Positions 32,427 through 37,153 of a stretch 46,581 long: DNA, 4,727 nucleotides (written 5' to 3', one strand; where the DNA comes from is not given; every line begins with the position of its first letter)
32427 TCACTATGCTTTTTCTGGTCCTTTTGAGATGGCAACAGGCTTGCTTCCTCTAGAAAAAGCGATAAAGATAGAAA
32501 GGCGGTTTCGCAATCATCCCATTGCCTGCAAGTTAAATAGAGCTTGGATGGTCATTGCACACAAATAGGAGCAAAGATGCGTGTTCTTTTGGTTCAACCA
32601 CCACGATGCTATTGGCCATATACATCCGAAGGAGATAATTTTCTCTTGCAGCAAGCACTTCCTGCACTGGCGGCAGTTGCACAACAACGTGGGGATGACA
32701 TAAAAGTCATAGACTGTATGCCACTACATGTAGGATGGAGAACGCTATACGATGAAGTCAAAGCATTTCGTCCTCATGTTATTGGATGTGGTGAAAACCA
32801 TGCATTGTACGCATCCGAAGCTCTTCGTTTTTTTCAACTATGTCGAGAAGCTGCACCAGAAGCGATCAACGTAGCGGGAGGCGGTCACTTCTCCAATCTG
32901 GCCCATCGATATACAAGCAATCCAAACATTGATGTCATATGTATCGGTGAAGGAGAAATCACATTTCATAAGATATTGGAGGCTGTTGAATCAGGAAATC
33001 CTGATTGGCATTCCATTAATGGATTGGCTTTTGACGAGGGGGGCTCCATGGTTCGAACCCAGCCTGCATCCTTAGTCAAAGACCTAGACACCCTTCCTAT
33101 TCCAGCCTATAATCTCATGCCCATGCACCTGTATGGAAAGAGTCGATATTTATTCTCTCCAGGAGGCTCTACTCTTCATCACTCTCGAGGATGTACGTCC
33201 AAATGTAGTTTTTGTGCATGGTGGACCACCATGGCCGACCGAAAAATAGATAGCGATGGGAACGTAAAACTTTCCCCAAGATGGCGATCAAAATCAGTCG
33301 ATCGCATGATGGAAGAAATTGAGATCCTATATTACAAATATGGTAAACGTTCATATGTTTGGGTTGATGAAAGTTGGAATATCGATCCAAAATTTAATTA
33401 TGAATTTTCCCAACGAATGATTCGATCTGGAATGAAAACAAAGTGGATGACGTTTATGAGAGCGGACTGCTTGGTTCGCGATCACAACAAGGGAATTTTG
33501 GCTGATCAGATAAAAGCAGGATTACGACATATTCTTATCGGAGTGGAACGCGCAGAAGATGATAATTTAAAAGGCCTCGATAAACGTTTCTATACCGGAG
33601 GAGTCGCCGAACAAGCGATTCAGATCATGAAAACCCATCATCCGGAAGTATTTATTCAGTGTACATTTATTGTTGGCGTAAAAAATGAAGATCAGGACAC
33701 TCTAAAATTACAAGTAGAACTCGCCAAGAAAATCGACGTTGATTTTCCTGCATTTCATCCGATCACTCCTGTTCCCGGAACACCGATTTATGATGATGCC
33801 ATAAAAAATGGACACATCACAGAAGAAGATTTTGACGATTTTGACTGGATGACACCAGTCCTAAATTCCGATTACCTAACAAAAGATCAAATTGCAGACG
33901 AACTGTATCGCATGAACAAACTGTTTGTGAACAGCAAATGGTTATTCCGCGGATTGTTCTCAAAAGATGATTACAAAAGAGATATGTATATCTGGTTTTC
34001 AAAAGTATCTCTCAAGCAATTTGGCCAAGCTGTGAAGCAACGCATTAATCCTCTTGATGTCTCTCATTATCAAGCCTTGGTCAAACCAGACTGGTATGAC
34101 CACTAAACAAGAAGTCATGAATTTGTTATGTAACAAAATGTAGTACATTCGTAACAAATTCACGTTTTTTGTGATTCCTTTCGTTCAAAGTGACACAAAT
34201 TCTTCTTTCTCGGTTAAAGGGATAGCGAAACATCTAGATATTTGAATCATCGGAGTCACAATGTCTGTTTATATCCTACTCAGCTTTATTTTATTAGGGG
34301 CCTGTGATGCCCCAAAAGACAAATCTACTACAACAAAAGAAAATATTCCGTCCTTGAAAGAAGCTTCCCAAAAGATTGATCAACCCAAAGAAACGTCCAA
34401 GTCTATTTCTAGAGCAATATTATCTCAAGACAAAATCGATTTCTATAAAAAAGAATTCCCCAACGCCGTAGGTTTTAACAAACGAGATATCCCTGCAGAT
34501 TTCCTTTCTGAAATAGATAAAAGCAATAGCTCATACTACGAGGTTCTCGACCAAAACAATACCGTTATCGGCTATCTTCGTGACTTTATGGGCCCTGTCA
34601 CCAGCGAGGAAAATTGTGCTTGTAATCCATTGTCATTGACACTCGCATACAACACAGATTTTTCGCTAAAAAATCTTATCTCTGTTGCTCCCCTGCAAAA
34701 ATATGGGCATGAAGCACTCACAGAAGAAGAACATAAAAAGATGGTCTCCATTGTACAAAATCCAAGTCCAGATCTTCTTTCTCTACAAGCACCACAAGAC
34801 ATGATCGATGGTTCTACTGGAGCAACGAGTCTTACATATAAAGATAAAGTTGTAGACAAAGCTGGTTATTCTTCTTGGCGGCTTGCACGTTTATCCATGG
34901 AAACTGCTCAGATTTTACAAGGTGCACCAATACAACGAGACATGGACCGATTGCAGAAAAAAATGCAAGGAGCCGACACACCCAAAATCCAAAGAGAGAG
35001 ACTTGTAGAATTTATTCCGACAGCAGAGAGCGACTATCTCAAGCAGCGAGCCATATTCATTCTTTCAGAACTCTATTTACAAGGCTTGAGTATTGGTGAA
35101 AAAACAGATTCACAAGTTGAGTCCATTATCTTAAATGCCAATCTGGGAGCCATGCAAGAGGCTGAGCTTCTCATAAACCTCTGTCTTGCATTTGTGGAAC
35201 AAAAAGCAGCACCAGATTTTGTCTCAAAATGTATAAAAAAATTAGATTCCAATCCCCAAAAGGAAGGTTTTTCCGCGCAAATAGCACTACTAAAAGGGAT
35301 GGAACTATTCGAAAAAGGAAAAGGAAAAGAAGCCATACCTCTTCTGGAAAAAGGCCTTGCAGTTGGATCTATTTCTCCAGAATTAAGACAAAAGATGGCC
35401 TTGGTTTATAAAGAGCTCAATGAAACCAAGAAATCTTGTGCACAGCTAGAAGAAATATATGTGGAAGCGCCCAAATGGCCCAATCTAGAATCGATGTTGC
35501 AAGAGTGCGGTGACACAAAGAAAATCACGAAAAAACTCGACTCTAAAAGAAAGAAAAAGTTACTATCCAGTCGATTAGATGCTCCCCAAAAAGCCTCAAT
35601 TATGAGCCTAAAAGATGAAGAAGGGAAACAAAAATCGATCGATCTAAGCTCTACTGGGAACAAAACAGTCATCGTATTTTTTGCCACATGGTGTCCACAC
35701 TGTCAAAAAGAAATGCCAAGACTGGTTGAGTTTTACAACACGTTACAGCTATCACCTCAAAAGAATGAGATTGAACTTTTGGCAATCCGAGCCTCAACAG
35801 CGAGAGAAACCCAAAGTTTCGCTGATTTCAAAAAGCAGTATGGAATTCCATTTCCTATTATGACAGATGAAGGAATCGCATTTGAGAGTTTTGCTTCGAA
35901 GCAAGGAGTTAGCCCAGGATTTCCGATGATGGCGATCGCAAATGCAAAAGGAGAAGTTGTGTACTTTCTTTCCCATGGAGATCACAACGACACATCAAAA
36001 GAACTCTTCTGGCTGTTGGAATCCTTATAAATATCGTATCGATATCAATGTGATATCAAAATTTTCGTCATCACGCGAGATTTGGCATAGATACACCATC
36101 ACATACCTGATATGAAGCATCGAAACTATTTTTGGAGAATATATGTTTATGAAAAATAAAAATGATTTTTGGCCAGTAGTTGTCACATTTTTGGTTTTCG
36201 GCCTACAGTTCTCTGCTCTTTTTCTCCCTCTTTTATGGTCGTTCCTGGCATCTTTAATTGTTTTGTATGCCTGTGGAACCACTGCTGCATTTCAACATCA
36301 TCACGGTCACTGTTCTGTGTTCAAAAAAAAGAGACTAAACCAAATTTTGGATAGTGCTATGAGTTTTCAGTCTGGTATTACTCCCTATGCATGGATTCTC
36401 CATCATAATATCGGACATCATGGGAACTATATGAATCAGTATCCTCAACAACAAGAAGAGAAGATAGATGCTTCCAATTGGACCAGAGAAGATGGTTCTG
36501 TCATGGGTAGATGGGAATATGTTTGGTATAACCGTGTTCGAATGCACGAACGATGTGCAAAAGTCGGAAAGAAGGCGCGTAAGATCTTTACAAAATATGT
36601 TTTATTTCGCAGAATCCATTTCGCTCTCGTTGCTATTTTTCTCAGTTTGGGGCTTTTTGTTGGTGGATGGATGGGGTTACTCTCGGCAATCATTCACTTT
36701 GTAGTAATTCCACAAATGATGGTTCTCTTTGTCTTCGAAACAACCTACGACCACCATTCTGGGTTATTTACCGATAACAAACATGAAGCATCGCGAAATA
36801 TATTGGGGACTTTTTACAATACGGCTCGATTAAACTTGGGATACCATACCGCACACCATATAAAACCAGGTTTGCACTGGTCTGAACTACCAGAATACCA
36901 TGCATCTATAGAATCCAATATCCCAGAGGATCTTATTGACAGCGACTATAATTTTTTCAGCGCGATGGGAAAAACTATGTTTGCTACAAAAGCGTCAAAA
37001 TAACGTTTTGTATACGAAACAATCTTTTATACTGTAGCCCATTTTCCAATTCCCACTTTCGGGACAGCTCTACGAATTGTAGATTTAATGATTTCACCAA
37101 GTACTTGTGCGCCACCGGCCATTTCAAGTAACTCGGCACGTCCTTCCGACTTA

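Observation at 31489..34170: Unannotated Pro/Arg-rich 15-codon sORF heading a methyltransferase + B12-radical-SAM operon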

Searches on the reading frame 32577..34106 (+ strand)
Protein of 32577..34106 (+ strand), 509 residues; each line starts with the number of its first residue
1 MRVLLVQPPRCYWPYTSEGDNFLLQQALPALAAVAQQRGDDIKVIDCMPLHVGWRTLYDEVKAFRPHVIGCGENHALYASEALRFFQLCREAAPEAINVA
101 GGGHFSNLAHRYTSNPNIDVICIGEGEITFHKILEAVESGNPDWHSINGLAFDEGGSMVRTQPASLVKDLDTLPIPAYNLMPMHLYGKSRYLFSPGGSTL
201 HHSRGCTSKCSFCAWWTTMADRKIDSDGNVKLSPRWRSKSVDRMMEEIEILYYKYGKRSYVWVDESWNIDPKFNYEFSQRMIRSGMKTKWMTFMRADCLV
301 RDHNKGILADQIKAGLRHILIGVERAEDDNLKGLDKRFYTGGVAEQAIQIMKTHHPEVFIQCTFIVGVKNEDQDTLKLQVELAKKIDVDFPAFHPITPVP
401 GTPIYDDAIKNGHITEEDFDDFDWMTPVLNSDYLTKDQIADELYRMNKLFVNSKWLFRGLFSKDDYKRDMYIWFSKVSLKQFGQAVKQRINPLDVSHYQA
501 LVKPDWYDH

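Call 5: search_protein_families(library=pfam, proteins=[window:32577-34106:+])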
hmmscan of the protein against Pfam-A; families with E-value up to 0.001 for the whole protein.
window:32577-34106:+ (509 aa): 2 families
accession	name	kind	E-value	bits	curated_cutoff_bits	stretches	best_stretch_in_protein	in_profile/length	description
PF04055.27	Radical_SAM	-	1.2e-09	39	29.5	1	202-376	3-159/166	Radical SAM superfamily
PF02310.24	B12-binding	-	1.7e-09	37.9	32.1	1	28-132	17-119/121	B12 binding domain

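Call 6: search_protein_families(library=ncbifam, proteins=[window:32577-34106:+], max_evalue=0.01)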
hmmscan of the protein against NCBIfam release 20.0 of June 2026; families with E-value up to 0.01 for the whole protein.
window:32577-34106:+ (509 aa): 20 families
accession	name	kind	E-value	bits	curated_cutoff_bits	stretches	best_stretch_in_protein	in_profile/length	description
TIGR02026.1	BchE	equivalog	2.4e-53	181.8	481.35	1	28-472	25-449/497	magnesium-protoporphyrin IX monomethyl ester anaerobic oxidative cyclase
TIGR03471.1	HpnJ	equivalog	5.8e-30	104.6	577.6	1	84-450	86-432/472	hopanoid biosynthesis associated radical SAM protein HpnJ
NF038361.1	rSAM_Sden_1168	equivalog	1.4e-27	96.5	575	1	81-423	156-488/560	Sden_1168 family B12-binding radical SAM P-methyltransferase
TIGR04367.1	HpnR_B12_rSAM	equivalog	1.3e-25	89.9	650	1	27-450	24-412/490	hopanoid C-3 methylase HpnR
TIGR04072.2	rSAM_ladder_B12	equivalog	4.4e-22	78.3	360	1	32-418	25-382/443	lipid biosynthesis B12-binding/radical SAM protein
TIGR03975.1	rSAM_ocin_1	subfamily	1.7e-21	76.4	281.85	1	58-377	121-421/606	RiPP maturation radical SAM C-methyltransferase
NF050148.1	rSAM_ApyD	equivalog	6.7e-21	74.3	750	1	28-408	28-393/645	RiPP biosynthesis radical SAM protein ApyD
NF033712.0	B12_rSAM_KedN5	subfamily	8.3e-19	67.2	700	1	90-220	86-218/624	KedN5 family methylcobalamin-dependent radical SAM C-methyltransferase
TIGR04479.1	bcpD_PhpK_rSAM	subfamily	7.1e-15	54.3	600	1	125-410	179-433/504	PhpK family radical SAM P-methyltransferase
TIGR04385.1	B12_rSAM_cofa1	equivalog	1.1e-12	47.9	450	1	86-340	90-321/438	B12 lower ligand biosynthesis radical SAM protein BzaD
TIGR04295.1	B12_rSAM_oligo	hypoth_equivalog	4.1e-12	45.5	400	1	35-407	35-383/422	TIGR04295 family B12-binding domain-containing radical SAM protein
TIGR04014.1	B12_SAM_MJ_0865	equivalog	8.9e-12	44.5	360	1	113-410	85-360/434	methyl-coenzyme M reductase glutamine C-methyltransferase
TIGR04013.1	B12_SAM_MJ_1487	hypoth_equivalog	1.4e-11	43.9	251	1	78-214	52-168/382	TIGR04013 family B12-binding domain/radical SAM domain-containing protein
NF033070.1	rSAM_AprD4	equivalog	1.5e-05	24.1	500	1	167-446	167-427/456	AprD4 family radical SAM diol-dehydratase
TIGR04190.1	B12_SAM_Ta0216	equivalog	0.0001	21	500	1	76-287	90-301/554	TIGR04190 family B12-binding domain/radical SAM domain protein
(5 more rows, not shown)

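Call 33: search_solved_structures(query=window:32577-34106:+, max_evalue=0.01)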
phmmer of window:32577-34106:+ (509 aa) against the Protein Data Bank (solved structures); distinct sequences matched with E-value up to 0.01: 3.
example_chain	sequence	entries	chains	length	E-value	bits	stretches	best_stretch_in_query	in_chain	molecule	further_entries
9n1b_A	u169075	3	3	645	6.5e-13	51.2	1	92-238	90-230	Radical SAM protein | Radical SAM enzyme CysS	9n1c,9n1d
7kdx_A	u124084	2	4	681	7.2e-10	41.1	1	83-223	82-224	Methyltransferase TokK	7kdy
9ccb_A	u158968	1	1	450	6.4e-06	28.1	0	319-410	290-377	Radical SAM core domain-containing protein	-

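Call 61: find_homologous_proteins(query=window:32577-34106:+, max_evalue=1e-20)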
Query window:32577-34106:+ (509 aa): 501 proteins with E <= 1e-20 among 7299 candidates; the best 120 are listed.
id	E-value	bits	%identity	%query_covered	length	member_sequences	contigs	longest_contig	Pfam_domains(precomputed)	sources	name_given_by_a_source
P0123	0.0e+0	1188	96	100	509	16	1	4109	PF04055.28,PF02310.25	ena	-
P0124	0.0e+0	1058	84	100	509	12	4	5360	PF04055.28,PF02310.25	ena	-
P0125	0.0e+0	1048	83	100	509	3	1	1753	PF04055.28,PF02310.25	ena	-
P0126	0.0e+0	1025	82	100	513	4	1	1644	PF04055.28,PF02310.25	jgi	-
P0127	0.0e+0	1022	81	100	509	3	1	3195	PF04055.28,PF02310.25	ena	-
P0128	0.0e+0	1015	81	100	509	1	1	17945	PF04055.28,PF02310.25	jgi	jgi:anaerobic magnesium-protoporphyrin IX monomethyl ester cyclase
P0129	0.0e+0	1014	80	100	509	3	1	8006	PF04055.28,PF02310.25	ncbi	-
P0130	0.0e+0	1013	81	100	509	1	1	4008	PF04055.28,PF02310.25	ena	-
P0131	1.9e-298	1008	80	100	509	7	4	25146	PF04055.28,PF02310.25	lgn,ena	-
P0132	9.9e-296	999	79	100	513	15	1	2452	PF04055.28,PF02310.25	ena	-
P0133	1.6e-294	995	78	100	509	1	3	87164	PF04055.28,PF02310.25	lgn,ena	-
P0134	3.9e-294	994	79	100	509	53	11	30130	PF04055.28,PF02310.25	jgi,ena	-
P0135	1.6e-293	992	79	100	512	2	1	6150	PF04055.28,PF02310.25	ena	-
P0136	5.1e-290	981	77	100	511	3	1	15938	PF04055.28,PF02310.25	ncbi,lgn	ncbi:MAG: radical SAM protein [Myxococcota bacterium]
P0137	1.7e-287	972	79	100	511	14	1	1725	PF04055.28,PF02310.25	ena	-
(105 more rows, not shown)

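Call 67: search_protein_families(library=padloc, proteins=[window:32577-34106:+], max_evalue=0.001)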
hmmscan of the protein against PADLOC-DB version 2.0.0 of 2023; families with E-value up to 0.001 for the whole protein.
window:32577-34106:+ (509 aa): 0 families

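Call 82: predict_structure(alignment_id=A4)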
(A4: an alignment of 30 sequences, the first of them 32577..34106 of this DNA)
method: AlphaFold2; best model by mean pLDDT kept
length: 509 residues; sequences in the alignment: 30
mean_pLDDT: 76.5   pTM: 0.82
mean pLDDT of the five models: 76.5, 76.5, 76.5, 74.7, 72.0
residues with pLDDT >= 90: 146; 70-90: 203; 50-70: 96; < 50: 64
segments of 3 or more residues with pLDDT < 50: 13-18, 75-77, 190-198, 204-218, 333-340, 482-502
pLDDT, mean of each block of 10 residues (from residue 1): 90 49 76 95 90 92 97 62 91 96 81 92 85 94 93 93 83 91 74 46 45 44 68 71 91 86 70 94 92 82 95 91 61 45 80 92 72 81 83 71 74 79 65 79 74 64 78 61 46 38 61
secondary structure, 60 per line:
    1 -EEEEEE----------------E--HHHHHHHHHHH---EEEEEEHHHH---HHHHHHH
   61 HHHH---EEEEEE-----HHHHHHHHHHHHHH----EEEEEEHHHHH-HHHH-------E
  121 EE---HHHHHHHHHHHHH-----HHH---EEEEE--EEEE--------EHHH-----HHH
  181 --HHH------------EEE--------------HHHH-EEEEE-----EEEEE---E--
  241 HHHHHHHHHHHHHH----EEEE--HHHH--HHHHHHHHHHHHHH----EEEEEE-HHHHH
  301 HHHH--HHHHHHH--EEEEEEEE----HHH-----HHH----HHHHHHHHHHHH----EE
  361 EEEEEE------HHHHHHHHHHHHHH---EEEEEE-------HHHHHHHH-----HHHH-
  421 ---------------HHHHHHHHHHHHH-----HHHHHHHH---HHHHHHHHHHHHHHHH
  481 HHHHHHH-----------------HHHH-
elements in order: E2-7 H27-37 E41-46 H47-50 H54-64 E68-73 H79-92 E97-102 H103-107 H109-112 E120-122 H126-138 E150-154 E157-160 E198-200 H215-218 E220-224 E230-234 H241-254 E259-262 H265-268 H271-284 E289-294 H296-304 H307-313 E316-323 H343-354 E359-366 H373-386 E390-395 H403-410 H416-419 H436-448 H454-461 H465-487 H505-508

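Call 84: fold_search(model_id=the predicted structure, library=pdb)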
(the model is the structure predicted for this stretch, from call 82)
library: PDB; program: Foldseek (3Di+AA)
matches with E <= 10: 1676; with E <= 0.001: 52
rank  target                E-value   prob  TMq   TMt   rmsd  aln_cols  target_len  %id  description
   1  6fd2_A                2.7e-19  1.00  0.68  0.75   7.1       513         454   18  Radical SAM 1,2-diol dehydratase AprD4 in complex with its substrate paromamine (released 2018-01-17)
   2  6wte_A                1.1e-18  1.00  0.62  0.56   8.1       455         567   17  Structure of radical S-adenosylmethionine methyltransferase, TsrM, from Kitasatospora setae with cobalamin and [4Fe-4S (released 2020-12-23)
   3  6wtf_A                1.5e-18  1.00  0.61  0.58   7.4       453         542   16  Structure of radical S-adenosylmethionine methyltransferase, TsrM, from Kitasatospora setae with tryptophan substrate  (released 2020-12-23)
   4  6wte_B                3.3e-18  1.00  0.62  0.60   5.2       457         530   17  Structure of radical S-adenosylmethionine methyltransferase, TsrM, from Kitasatospora setae with cobalamin and [4Fe-4S (released 2020-12-23)
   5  6fd2_B                4.4e-18  1.00  0.66  0.74   6.7       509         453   18  Radical SAM 1,2-diol dehydratase AprD4 in complex with its substrate paromamine (released 2018-01-17)
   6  6wtf_B                5.6e-18  1.00  0.61  0.58   7.7       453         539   16  Structure of radical S-adenosylmethionine methyltransferase, TsrM, from Kitasatospora setae with tryptophan substrate  (released 2020-12-23)
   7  9n1b                  1.3e-17  1.00  0.65  0.54   6.9       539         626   16  Crystal structure of CysS from Corallococcus sp. CA054B with 5'-deoxyadenosine, methionine, and pantetheinylated 3-metho (released 2026-01-28)
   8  9ccb                  1.8e-17  1.00  0.58  0.69   7.9       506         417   18  X-ray crystal structure of methyl-coenzyme M reductase glutamine methylase (MgmA) from Methanothermobacter marburgensis  (released 2025-01-01)
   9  9n1d                  4.8e-17  1.00  0.61  0.50   8.0       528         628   16  Crystal structure of CysS from Corallococcus sp. CA054B with 5'-deoxyadenosine and methionine bound (released 2026-01-28)
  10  9n1c                  4.8e-17  1.00  0.63  0.52   7.6       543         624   16  Crystal structure of CysS from Corallococcus sp. CA054B with 5'-deoxyadenosine, methionine, and pantetheinylated 3-ethox (released 2026-01-28)
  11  7kdy_A                5.7e-17  1.00  0.63  0.50   8.3       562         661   14  Crystal structure of Streptomyces tokunonesis TokK with hydroxycobalamin, 5'-deoxyadenosine, methionine, and (2R)-pant (released 2022-01-12)
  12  7kdx_B                1.0e-16  1.00  0.62  0.49   8.6       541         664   15  Crystal structure of Streptomyces tokunonesis TokK with hydroxycobalamin, 5'-deoxyadenosine, and methionine (released 2022-01-12)
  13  7kdy_B                3.9e-16  1.00  0.66  0.52   7.7       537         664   14  Crystal structure of Streptomyces tokunonesis TokK with hydroxycobalamin, 5'-deoxyadenosine, methionine, and (2R)-pant (released 2022-01-12)
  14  5ul2                  4.9e-16  1.00  0.63  0.46   8.9       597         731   16  Structure of Apo, SeMet-labeled Cobalamin-dependent S-adenosylmethionine radical enzyme OxsB (released 2017-04-19)
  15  7kdx_A                1.2e-15  1.00  0.62  0.49   8.4       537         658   14  Crystal structure of Streptomyces tokunonesis TokK with hydroxycobalamin, 5'-deoxyadenosine, and methionine (released 2022-01-12)
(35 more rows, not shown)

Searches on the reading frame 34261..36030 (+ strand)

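Call 5: search_protein_families(library=pfam, proteins=[window:34261-36030:+])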
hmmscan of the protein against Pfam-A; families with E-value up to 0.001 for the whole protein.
window:34261-36030:+ (589 aa): 4 families
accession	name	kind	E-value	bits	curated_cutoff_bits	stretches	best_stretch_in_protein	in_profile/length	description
PF00578.27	AhpC-TSA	-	1.3e-12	48.2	26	1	443-538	3-91/124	AhpC/TSA family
PF08534.16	Redoxin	-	3.8e-12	46.6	26.6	1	450-570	11-132/148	Redoxin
PF13905.12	Thioredoxin_8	-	7.5e-08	33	27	1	468-566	3-94/94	Thioredoxin-like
PF00085.26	Thioredoxin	-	5.9e-05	23.5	23.5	1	465-512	17-59/103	Thioredoxin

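Call 6: search_protein_families(library=ncbifam, proteins=[window:34261-36030:+], max_evalue=0.01)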
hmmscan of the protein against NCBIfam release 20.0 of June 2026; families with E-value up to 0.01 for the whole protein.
window:34261-36030:+ (589 aa): 7 families
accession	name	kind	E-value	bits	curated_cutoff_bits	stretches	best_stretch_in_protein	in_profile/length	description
NF041202.1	StoA_CxxC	exception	3.1e-12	46.7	210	1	446-537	34-119/163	endospore biogenesis thiol-disulfide oxidoreductase StoA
NF002854.0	PRK03147.1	subfamily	3.6e-12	46.5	170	1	441-569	38-155/176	thiol-disulfide oxidoreductase ResA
NF047696.1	ThlDiSintTplARhiz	equivalog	6.6e-08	32.6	230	1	399-518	30-145/219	thiol:disulfide interchange protein TlpA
TIGR00385.1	dsbE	subfamily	4.3e-06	26.4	123.15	1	428-494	25-91/173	DsbE family thiol:disulfide interchange protein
TIGR01126.1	pdi_dom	equivalog_domain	0.00017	21.8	107.2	1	465-518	13-64/105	protein disulfide-isomerase domain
NF010625.0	PRK14018.1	equivalog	0.00072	18.2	522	1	433-567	25-153/521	bifunctional peptide-methionine (S)-S-oxide reductase MsrA/peptide-methionine (R)-S-oxide reductase MsrB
TIGR02917.1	PEP_TPR_lipo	equivalog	0.0034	15.3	312.2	1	346-399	844-897/899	XrtA/PEP-CTERM system TPR-repeat protein PrsT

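Call 67: search_protein_families(library=padloc, proteins=[window:34261-36030:+], max_evalue=0.001)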
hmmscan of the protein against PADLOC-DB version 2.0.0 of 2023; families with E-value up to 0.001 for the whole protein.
window:34261-36030:+ (589 aa): 0 families

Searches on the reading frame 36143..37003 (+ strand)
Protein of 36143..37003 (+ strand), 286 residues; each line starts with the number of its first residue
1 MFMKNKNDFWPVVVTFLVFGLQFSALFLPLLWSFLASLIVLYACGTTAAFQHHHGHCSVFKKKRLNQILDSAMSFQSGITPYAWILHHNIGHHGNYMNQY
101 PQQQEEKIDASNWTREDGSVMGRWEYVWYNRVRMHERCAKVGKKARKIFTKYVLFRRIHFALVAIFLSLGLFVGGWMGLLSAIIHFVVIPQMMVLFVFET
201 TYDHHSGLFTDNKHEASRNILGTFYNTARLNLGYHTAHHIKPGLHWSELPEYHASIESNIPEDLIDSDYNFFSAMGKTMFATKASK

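Call 5: search_protein_families(library=pfam, proteins=[window:36143-37003:+])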
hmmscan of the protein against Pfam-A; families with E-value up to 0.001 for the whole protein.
window:36143-37003:+ (286 aa): 1 family
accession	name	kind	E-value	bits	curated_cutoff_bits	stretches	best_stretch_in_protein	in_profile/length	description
PF00487.30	FA_desaturase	-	4.5e-26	92.6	29.7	1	32-262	3-244/253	Fatty acid desaturase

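Call 6: search_protein_families(library=ncbifam, proteins=[window:36143-37003:+], max_evalue=0.01)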
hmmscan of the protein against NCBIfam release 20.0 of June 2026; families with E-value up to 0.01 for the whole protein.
window:36143-37003:+ (286 aa): 1 family
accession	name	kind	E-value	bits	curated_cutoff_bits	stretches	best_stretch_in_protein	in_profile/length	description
NF052549.1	FAdesatDesBBac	equivalog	0.0009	18.6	500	1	23-264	47-297/340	Delta(10) desaturase DesB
